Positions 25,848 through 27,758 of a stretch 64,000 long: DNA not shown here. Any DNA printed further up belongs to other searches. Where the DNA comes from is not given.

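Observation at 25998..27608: Thermosome subunit with catalytic ATPase residues replaced, translationally coupled to rpo6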

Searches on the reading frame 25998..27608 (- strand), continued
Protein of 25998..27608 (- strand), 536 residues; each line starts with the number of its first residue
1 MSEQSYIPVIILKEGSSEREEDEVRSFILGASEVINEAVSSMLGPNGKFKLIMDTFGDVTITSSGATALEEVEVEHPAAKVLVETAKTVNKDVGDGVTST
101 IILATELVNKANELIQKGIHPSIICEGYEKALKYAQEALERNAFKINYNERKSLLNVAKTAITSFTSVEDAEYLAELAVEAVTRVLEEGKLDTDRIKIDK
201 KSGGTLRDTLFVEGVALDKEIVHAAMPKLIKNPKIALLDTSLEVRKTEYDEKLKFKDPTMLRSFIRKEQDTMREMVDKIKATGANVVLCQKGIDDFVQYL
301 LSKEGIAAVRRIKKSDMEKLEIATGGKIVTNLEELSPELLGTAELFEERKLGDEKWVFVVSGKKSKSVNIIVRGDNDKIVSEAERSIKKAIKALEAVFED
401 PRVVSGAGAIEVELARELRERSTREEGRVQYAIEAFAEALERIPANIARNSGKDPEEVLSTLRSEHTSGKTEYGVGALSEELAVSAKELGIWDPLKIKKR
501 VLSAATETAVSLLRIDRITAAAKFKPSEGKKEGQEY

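Call 5: find_homologous_proteins(query=window:25998-27608:-, max_evalue=1e-30)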
Query window:25998-27608:- (536 aa): 7980 proteins with E <= 1e-30 among 8000 candidates; the best 120 are listed.
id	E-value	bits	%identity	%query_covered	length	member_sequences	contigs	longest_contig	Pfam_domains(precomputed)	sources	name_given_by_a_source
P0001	0.0e+0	1084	96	100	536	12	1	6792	PF00118.30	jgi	jgi:thermosome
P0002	1.1e-258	877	76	98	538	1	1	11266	PF00118.30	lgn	-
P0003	2.0e-189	649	58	99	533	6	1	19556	PF00118.30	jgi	-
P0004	2.1e-188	645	59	99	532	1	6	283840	PF00118.30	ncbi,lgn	-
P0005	4.0e-188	645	59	99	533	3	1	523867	PF00118.30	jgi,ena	-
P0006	1.1e-187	643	57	98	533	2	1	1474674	PF00118.30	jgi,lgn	-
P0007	1.4e-186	640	58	99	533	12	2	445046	PF00118.30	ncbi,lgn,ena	-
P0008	2.7e-186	639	57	100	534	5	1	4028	PF00118.30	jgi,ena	-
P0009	3.3e-186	638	59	98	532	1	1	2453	PF00118.30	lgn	-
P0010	5.3e-185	634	56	99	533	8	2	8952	PF00118.30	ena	-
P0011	5.3e-185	634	57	99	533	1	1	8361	PF00118.30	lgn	-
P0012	1.4e-157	544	50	100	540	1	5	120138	PF00118.30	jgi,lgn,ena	jgi:thermosome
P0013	1.8e-157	544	50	100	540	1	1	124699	PF00118.30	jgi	jgi:thermosome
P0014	2.9e-157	543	50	100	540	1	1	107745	PF00118.30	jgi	jgi:thermosome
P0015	5.2e-157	542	49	100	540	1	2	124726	PF00118.30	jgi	-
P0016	5.1e-153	529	49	99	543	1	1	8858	PF00118.30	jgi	-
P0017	7.3e-152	525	48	100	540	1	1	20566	PF00118.30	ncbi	ncbi:MAG: thermosome subunit beta [Thermoproteota archaeon]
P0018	1.2e-151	524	49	97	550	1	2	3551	PF00118.30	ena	-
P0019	1.3e-151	524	49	97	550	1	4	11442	PF00118.30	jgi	jgi:thermosome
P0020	1.4e-151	524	48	100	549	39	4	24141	PF00118.30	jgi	-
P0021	1.4e-151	524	49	97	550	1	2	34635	PF00118.30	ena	-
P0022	1.4e-151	524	49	97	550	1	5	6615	PF00118.30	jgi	jgi:thermosome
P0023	1.5e-151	524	49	97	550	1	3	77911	PF00118.30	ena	-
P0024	1.5e-151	524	49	99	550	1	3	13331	PF00118.30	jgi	-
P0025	1.5e-151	524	49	97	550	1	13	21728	PF00118.30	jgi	jgi:thermosome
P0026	1.5e-151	524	50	96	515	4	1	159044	PF00118.30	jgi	-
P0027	2.4e-151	523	49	99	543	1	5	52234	PF00118.30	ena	-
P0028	2.5e-151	523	49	99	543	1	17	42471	PF00118.30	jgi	jgi:thermosome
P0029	2.6e-151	523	49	99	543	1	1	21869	PF00118.30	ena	-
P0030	2.8e-151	523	49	97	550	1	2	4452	PF00118.30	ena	-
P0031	3.5e-151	523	49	99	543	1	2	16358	PF00118.30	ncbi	ncbi:MAG: thermosome subunit beta [Candidatus Bathyarchaeia archaeon]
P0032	3.7e-151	523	49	99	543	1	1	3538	PF00118.30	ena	-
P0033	3.8e-151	523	49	99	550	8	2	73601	PF00118.30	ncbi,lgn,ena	-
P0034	3.9e-151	523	49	99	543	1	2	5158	PF00118.30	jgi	-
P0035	4.1e-151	523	49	99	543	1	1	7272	PF00118.30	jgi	jgi:thermosome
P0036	4.9e-151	522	49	99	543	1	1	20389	PF00118.30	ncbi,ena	-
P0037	5.1e-151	522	49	99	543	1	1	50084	PF00118.30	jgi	-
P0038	6.3e-151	522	50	96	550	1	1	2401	PF00118.30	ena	-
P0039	1.0e-150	521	48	99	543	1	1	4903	PF00118.30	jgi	-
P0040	1.2e-150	521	49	97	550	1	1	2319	PF00118.30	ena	-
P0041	2.4e-150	520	48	100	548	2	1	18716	PF00118.30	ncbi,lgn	-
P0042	2.4e-150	520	48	99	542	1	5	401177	PF00118.30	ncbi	ncbi:MAG: thermosome subunit beta [Candidatus Bathyarchaeia archaeon]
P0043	2.5e-150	520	48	99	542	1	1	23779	PF00118.30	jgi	-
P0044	2.6e-150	520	48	99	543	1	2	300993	PF00118.30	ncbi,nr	ncbi:MAG: TCP-1/cpn60 chaperonin family protein [Candidatus Bathyarchaeota archaeon]|nr:TCP-1/cpn60 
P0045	3.0e-150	520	49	99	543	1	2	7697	PF00118.30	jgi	-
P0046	6.5e-150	519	49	97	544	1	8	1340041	PF00118.30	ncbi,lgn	ncbi:MAG: thermosome subunit beta [Candidatus Bathyarchaeia archaeon]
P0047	6.8e-150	519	49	97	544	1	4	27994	PF00118.30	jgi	-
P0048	7.0e-150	518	49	97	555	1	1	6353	PF00118.30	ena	-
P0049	7.0e-150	518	48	99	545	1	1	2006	PF00118.30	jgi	-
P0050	7.4e-150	518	48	97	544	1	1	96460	PF00118.30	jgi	jgi:thermosome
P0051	8.6e-150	518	48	99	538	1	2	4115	PF00118.30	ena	-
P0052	9.9e-150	518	48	99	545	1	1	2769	PF00118.30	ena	-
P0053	1.0e-149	518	48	97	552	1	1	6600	PF00118.30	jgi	-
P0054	1.0e-149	518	49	97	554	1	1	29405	PF00118.30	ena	-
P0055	1.1e-149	518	48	98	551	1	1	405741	PF00118.30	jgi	jgi:thermosome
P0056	1.5e-149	517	49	97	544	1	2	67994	PF00118.30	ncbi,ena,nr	ncbi:TCP-1/cpn60 chaperonin family protein [Candidatus Bathyarchaeota archaeon]|nr:TCP-1/cpn60 chape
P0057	1.6e-149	517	48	99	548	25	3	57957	PF00118.30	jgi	-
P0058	1.7e-149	517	48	99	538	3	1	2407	PF00118.30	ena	-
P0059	1.7e-149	517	48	99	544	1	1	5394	PF00118.30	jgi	-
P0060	1.8e-149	517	48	100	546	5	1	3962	PF00118.30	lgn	-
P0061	2.3e-149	517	48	98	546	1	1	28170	PF00118.30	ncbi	ncbi:MAG: thermosome subunit beta [Candidatus Bathyarchaeales archaeon]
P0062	3.2e-149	516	49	97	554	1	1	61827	PF00118.30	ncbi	-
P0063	3.7e-149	516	48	99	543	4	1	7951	PF00118.30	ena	-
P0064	3.7e-149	516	48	100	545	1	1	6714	PF00118.30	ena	-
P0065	3.8e-149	516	49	97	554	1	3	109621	PF00118.30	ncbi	-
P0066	4.7e-149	516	48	99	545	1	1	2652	PF00118.30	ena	-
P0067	5.5e-149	516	47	99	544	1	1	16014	PF00118.30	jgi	-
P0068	5.5e-149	516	48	97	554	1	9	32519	PF00118.30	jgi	jgi:thermosome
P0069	5.9e-149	515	49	97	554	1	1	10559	PF00118.30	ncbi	-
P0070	6.1e-149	515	47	99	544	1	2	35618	PF00118.30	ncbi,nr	ncbi:TCP-1/cpn60 chaperonin family protein [Candidatus Bathyarchaeota archaeon]|nr:TCP-1/cpn60 chape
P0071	6.2e-149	515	47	99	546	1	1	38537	PF00118.30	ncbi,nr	ncbi:TCP-1/cpn60 chaperonin family protein [Candidatus Bathyarchaeota archaeon]|nr:TCP-1/cpn60 chape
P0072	6.6e-149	515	47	99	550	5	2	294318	PF00118.30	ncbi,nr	ncbi:TCP-1/cpn60 chaperonin family protein [Candidatus Bathyarchaeota archaeon]|nr:TCP-1/cpn60 chape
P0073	6.9e-149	515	48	97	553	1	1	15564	PF00118.30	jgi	-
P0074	7.2e-149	515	48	97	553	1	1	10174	PF00118.30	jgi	jgi:thermosome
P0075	7.2e-149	515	47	99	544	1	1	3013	PF00118.30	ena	-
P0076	8.0e-149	515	47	99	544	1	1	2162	PF00118.30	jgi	-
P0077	8.0e-149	515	49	97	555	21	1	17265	PF00118.30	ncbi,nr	ncbi:MAG: thermosome subunit beta [Candidatus Calditenuis sp.]|nr:thermosome subunit beta [Candidatu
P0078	8.7e-149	515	48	99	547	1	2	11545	PF00118.30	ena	-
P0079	9.0e-149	515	48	99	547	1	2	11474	PF00118.30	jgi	-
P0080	9.1e-149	515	48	99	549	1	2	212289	PF00118.30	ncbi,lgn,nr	ncbi:MAG: thermosome subunit beta [Nitrososphaerota archaeon]|nr:TCP-1/cpn60 chaperonin family prote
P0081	9.8e-149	515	48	97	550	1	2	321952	PF00118.30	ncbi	ncbi:MAG: thermosome subunit beta [Candidatus Bathyarchaeia archaeon]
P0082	1.0e-148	515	48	99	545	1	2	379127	PF00118.30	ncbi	ncbi:MAG: thermosome subunit beta [Candidatus Bathyarchaeia archaeon]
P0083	1.1e-148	515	47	99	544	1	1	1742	PF00118.30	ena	-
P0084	1.2e-148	514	49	97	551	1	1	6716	PF00118.30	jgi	jgi:thermosome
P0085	1.3e-148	514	48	97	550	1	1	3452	PF00118.30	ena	-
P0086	1.3e-148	514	47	98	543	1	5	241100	PF00118.30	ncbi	ncbi:MAG: thermosome subunit beta [Candidatus Bathyarchaeia archaeon]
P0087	1.4e-148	514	47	98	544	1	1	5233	PF00118.30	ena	-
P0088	1.4e-148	514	47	98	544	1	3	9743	PF00118.30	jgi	jgi:thermosome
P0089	1.5e-148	514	49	97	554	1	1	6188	PF00118.30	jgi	jgi:thermosome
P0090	1.8e-148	514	48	99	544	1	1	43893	PF00118.30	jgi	jgi:thermosome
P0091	1.8e-148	514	50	96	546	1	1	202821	PF00118.30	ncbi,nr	ncbi:MAG: TCP-1/cpn60 chaperonin family protein [Aigarchaeota archaeon]|nr:TCP-1/cpn60 chaperonin fa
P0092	1.8e-148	514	47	99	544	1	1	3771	PF00118.30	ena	-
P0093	1.9e-148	514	48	97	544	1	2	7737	PF00118.30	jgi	jgi:thermosome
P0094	1.9e-148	514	48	97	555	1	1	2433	PF00118.30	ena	-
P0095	2.0e-148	514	48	99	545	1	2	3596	PF00118.30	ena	-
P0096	2.0e-148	514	48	99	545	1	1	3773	PF00118.30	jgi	-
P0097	2.0e-148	514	47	99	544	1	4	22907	PF00118.30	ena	-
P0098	2.1e-148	514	47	99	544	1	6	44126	PF00118.30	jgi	jgi:thermosome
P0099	2.1e-148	514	48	97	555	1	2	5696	PF00118.30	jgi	jgi:thermosome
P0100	2.6e-148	513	46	98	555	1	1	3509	PF00118.30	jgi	jgi:thermosome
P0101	2.7e-148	513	48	98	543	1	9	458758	PF00118.30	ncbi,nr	ncbi:MAG: thermosome subunit beta [Candidatus Bathyarchaeia archaeon]|nr:TCP-1/cpn60 chaperonin fami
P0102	2.7e-148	513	49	97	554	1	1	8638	PF00118.30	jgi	jgi:thermosome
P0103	2.8e-148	513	48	97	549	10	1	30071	PF00118.30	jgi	jgi:thermosome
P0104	2.9e-148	513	49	96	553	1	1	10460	PF00118.30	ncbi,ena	-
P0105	2.9e-148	513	49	96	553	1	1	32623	PF00118.30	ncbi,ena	-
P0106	2.9e-148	513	48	97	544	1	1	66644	PF00118.30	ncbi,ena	-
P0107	3.0e-148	513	48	99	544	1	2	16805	PF00118.30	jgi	jgi:thermosome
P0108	3.2e-148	513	48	98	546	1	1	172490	PF00118.30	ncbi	ncbi:MAG: thermosome subunit beta [Candidatus Bathyarchaeia archaeon]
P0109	3.5e-148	513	47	98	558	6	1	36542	PF00118.30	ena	-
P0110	3.5e-148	513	49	99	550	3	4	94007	PF00118.30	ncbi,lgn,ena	-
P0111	3.6e-148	513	46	98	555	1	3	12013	PF00118.30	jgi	jgi:thermosome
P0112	3.9e-148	513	48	97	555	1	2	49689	PF00118.30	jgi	jgi:thermosome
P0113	3.9e-148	513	47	100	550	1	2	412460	PF00118.30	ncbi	-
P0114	4.2e-148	513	48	97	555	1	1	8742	PF00118.30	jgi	jgi:thermosome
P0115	4.3e-148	513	49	97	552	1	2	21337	PF00118.30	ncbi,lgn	-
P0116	4.3e-148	513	49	97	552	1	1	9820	PF00118.30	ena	-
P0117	4.3e-148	513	49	97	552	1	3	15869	PF00118.30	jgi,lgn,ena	jgi:thermosome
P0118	4.3e-148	513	49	97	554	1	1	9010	PF00118.30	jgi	-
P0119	4.3e-148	513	48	97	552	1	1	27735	PF00118.30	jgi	jgi:thermosome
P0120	4.4e-148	513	47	98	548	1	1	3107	PF00118.30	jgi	-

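Call 10: find_encoding_contigs(protein=P0006, flank=6000, max_places=3)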
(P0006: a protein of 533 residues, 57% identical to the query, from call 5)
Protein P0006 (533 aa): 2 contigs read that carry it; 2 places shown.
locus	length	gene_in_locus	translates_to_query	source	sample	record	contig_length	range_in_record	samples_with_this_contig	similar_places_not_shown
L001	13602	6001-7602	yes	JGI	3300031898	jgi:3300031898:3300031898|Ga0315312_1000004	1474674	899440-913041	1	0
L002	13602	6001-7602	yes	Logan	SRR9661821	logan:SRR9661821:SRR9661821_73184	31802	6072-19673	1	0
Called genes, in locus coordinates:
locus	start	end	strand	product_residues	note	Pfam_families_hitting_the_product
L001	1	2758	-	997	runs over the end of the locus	PF18998:Flg_new_2 (faint)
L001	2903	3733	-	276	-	PF20903:SPL (weak), PF04055:Radical_SAM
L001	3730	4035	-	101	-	-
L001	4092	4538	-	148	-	PF01927:Mut7-C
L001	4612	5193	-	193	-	PF00571:CBS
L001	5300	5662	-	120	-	-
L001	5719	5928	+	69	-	-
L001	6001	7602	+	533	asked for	PF00118:Cpn60_TCP1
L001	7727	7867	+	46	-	-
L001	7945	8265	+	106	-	PF01918:Alba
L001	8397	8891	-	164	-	PF13420:Acetyltransf_4, PF00583:Acetyltransf_1, PF13673:Acetyltransf_10, PF13508:Acetyltransf_7, PF08445:FR47 (weak)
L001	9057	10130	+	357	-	PF02163:Peptidase_M50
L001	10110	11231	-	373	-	-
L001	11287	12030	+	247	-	PF13483:Lactamase_B_3, PF12706:Lactamase_B_2 (weak)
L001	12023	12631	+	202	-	-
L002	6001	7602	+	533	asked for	PF00118:Cpn60_TCP1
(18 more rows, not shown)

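Call 11: find_encoding_contigs(protein=P0004, flank=6000, max_places=3)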
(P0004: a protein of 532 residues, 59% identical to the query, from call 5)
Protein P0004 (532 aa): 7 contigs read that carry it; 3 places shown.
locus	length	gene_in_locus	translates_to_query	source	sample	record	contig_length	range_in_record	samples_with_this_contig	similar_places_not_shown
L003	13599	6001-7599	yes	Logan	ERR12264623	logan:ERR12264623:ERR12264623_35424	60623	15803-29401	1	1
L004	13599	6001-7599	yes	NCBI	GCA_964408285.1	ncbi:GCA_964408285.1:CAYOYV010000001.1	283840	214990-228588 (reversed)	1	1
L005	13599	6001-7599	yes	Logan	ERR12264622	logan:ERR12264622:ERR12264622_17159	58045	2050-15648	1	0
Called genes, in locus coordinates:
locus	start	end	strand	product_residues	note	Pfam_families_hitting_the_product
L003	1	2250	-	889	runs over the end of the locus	PF01835:MG2 (faint)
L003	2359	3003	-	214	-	-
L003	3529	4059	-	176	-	PF01927:Mut7-C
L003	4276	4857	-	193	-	PF00571:CBS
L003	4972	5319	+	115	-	-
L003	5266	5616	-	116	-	PF04126:Cyclophil_like (weak)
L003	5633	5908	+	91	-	-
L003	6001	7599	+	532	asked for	PF00118:Cpn60_TCP1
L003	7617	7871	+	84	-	PF01192:RNA_pol_Rpb6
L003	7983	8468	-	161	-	PF13527:Acetyltransf_9, PF00583:Acetyltransf_1, PF13673:Acetyltransf_10, PF13508:Acetyltransf_7, PF08445:FR47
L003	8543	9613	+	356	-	PF02163:Peptidase_M50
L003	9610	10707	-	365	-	-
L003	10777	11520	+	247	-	PF12706:Lactamase_B_2, PF13483:Lactamase_B_3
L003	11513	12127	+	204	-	PF00156:Pribosyltran (weak)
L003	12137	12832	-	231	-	-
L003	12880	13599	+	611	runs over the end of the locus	PF02463:SMC_N, PF13175:AAA_15, PF13476:AAA_23, PF13304:AAA_21 (faint)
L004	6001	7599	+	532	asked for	PF00118:Cpn60_TCP1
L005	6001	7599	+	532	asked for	PF00118:Cpn60_TCP1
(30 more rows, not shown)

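Call 12: list_cluster_members(proteins=[P0004, P0007, P0005, P0012, P0017, P0001, P0002])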
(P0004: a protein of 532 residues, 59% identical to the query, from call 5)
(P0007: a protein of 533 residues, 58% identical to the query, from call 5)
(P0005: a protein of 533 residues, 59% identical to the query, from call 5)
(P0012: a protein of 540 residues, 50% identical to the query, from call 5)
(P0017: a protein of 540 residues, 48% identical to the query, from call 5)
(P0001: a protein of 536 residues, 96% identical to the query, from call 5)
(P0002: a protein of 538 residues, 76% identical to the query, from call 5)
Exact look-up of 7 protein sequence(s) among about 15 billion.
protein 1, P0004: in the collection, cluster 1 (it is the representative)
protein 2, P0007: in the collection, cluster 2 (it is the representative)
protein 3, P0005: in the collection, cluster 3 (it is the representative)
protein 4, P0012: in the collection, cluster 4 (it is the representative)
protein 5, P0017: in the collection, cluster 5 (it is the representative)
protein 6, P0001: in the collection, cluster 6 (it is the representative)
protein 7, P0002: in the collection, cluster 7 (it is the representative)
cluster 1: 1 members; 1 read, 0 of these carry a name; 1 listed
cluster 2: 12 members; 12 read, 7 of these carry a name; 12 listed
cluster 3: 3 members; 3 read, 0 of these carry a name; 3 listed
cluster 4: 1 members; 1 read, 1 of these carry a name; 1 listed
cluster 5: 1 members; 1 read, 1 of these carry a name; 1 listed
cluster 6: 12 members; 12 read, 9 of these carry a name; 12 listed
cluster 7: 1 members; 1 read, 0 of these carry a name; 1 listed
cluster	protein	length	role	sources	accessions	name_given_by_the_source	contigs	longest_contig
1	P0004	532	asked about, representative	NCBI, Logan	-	-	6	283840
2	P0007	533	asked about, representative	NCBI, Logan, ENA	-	-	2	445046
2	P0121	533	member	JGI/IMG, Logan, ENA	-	chaperonin GroEL (HSP60 family)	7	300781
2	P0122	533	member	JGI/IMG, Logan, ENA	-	chaperonin GroEL (HSP60 family)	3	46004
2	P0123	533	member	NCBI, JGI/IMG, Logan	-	chaperonin GroEL (HSP60 family)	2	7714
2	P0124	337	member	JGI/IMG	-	chaperonin GroEL (HSP60 family)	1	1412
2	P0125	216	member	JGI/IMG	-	chaperonin GroEL (HSP60 family)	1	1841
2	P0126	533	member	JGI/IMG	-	chaperonin GroEL (HSP60 family)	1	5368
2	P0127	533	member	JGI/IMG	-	chaperonin GroEL (HSP60 family)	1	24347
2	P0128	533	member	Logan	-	-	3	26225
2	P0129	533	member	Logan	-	-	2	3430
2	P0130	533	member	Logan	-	-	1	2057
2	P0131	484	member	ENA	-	-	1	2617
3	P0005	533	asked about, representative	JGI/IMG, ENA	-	-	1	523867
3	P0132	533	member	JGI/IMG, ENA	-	-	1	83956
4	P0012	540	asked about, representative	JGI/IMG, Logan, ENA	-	thermosome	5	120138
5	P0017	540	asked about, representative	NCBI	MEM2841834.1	MAG: thermosome subunit beta [Thermoproteota archaeon]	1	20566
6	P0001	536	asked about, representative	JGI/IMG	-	thermosome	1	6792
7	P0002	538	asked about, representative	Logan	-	-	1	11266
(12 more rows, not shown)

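Call 13: find_related_loci(query=window:25998-27608:-, collection=genome_contigs, flank=6000)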
Query window:25998-27608:- (536 aa) in genome_contigs; peptide patterns used: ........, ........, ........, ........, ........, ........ (x = any residue, [..] = any of these).
50 stretches matched a pattern; 3 encode a relative of the query (tblastn E <= 1e-3); 3 distinct loci.
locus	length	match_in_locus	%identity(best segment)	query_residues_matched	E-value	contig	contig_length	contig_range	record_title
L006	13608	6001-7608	96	1-536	0e+0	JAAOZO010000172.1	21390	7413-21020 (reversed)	MAG: Thaumarchaeota archaeon isolate SJ3.Bin70 k141_393102, whole genome shotgun sequence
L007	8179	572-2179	91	1-536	0e+0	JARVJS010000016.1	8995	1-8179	MAG: Nitrososphaeria archaeon isolate DRTY7.bin_36 NODE_987_length_8995_cov_9.34545, whole genome shotgun sequence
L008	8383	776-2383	91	1-536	0e+0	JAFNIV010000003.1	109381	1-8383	MAG: Candidatus Brockarchaeota archaeon isolate DRTY-1.bins.18 NODE_3_length_109381_cov_18.570116, whole genome shotgun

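Call 23: find_encoding_contigs(protein=P0012, flank=5000, max_places=2)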
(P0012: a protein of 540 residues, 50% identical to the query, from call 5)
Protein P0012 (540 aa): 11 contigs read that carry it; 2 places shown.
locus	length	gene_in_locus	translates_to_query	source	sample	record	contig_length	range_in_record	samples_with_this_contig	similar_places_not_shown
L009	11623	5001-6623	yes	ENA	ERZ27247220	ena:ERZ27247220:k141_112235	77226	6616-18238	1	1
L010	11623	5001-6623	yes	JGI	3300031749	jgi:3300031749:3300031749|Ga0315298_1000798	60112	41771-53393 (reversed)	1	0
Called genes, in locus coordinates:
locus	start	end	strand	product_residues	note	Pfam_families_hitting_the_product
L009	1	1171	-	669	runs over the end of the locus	-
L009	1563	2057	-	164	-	PF01927:Mut7-C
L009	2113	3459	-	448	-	PF01979:Amidohydro_1 (faint), PF07969:Amidohydro_3 (faint)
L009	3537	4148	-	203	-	PF00571:CBS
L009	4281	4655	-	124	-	PF04126:Cyclophil_like, PF18050:Cyclophil_like2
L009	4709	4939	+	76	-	-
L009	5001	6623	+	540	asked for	PF00118:Cpn60_TCP1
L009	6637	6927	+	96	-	PF01192:RNA_pol_Rpb6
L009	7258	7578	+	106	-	PF01918:Alba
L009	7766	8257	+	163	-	PF13527:Acetyltransf_9 (weak), PF00583:Acetyltransf_1, PF13673:Acetyltransf_10, PF13508:Acetyltransf_7, PF08445:FR47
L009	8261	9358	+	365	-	PF02163:Peptidase_M50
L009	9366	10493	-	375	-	-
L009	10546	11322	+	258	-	PF13483:Lactamase_B_3, PF12706:Lactamase_B_2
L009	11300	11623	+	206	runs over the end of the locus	PF00156:Pribosyltran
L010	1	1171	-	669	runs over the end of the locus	-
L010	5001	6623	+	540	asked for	PF00118:Cpn60_TCP1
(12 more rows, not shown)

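Call 24: find_encoding_contigs(protein=P0046, flank=5000, max_places=1)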
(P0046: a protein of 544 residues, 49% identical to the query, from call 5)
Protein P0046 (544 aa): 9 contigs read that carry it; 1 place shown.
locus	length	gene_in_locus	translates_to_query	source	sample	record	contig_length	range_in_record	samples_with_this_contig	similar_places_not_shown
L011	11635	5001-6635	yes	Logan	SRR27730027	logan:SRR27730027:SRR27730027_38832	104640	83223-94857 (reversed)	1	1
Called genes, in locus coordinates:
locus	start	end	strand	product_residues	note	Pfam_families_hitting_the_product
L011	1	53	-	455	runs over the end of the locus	PF00291:PALP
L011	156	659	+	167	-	-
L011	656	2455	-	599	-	-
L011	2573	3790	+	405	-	PF02771:Acyl-CoA_dh_N, PF02770:Acyl-CoA_dh_M, PF00441:Acyl-CoA_dh_1, PF08028:Acyl-CoA_dh_2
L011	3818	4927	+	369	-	PF00291:PALP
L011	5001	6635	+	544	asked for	PF00118:Cpn60_TCP1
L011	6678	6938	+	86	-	PF01192:RNA_pol_Rpb6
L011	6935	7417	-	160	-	PF01927:Mut7-C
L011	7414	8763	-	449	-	PF01979:Amidohydro_1, PF12890:DHOase, PF07969:Amidohydro_3 (weak)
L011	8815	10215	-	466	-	PF10150:RNase_E_G, PF04167:DUF402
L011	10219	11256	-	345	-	PF01137:RTC, PF05189:RTC_insert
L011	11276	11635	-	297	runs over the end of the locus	PF01996:F420_ligase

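Call 25: find_encoding_contigs(protein=P0091, flank=5000, max_places=1)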
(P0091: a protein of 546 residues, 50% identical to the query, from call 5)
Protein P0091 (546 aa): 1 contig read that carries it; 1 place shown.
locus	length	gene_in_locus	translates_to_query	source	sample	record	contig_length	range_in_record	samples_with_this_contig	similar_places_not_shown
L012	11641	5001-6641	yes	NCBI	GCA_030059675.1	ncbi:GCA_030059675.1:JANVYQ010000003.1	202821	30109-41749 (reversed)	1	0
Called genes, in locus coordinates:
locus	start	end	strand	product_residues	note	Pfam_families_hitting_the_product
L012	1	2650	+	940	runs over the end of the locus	PF03699:UPF0182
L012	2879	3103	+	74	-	-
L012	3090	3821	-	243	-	PF01381:HTH_3 (weak)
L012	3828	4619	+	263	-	-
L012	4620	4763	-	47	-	PF01402:RHH_1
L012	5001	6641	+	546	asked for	PF00118:Cpn60_TCP1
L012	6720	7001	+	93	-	PF01192:RNA_pol_Rpb6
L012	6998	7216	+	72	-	-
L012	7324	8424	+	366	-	PF05559:DUF763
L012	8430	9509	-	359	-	PF01658:Inos-1-P_synth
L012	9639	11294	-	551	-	PF00501:AMP-binding, PF13193:AMP-binding_C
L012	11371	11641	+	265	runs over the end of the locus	PF13344:Hydrolase_6, PF13419:HAD_2 (faint), PF00702:Hydrolase (weak), PF09419:PGP_phosphatase (weak), PF13242:Hydrolase_like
